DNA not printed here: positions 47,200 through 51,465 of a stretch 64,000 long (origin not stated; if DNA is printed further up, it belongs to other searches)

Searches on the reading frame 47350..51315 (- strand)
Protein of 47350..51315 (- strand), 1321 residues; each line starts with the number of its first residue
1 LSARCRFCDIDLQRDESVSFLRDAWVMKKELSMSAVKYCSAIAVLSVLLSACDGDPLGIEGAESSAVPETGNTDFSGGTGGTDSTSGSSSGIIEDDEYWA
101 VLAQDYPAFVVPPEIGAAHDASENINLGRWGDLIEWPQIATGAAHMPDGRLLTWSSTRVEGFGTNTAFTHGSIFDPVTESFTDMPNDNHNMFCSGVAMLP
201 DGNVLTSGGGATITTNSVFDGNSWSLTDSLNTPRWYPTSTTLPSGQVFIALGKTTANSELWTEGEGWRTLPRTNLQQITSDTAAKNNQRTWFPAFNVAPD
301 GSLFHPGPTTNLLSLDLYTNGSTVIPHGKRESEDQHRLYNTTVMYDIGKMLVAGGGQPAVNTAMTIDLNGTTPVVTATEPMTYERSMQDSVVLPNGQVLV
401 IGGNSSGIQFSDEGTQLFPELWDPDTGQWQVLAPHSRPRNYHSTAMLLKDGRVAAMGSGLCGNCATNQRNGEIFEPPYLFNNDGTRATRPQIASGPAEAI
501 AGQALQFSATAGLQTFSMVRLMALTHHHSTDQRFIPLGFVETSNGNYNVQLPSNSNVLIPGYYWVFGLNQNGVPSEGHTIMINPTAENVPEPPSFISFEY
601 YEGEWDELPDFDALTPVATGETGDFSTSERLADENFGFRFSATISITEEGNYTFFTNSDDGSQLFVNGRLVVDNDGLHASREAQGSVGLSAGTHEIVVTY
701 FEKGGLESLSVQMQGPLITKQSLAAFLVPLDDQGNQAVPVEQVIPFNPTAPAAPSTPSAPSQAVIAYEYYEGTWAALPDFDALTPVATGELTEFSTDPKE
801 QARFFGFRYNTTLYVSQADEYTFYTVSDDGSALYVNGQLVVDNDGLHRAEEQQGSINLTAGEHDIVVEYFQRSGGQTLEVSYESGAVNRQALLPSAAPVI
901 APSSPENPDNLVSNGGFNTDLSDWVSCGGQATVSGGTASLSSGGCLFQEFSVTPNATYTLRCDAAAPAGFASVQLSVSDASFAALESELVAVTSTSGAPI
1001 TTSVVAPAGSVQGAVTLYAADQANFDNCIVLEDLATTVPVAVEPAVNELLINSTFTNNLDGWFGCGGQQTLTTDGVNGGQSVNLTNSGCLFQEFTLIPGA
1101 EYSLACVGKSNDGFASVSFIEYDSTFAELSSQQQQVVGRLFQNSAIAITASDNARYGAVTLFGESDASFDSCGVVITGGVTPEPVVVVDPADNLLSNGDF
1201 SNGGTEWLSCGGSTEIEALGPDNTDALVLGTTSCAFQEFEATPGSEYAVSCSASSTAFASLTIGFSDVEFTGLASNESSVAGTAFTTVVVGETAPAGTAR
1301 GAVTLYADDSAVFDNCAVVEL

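Call 65: search_protein_families(library=pfam, proteins=[window:47350-51315:-], max_evalue=0.00001)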
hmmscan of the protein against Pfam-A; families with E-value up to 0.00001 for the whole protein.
window:47350-51315:- (1321 aa): 4 families
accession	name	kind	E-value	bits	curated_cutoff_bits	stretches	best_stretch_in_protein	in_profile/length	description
PF07691.17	PA14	-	4.8e-34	117.7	24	2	796-882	37-133/147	PA14 domain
PF09118.17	GO-like_E_set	-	2.1e-19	70.1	25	1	489-582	1-100/100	Galactose oxidase-like, Early set domain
PF07250.17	Glyoxal_oxid_N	-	3.8e-11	43.1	37.5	1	165-304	42-184/243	Glyoxal oxidase N-terminus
PF02018.23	CBM_4_9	-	1.1e-09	39.2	25.9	0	1047-1109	1-72/136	Carbohydrate binding domain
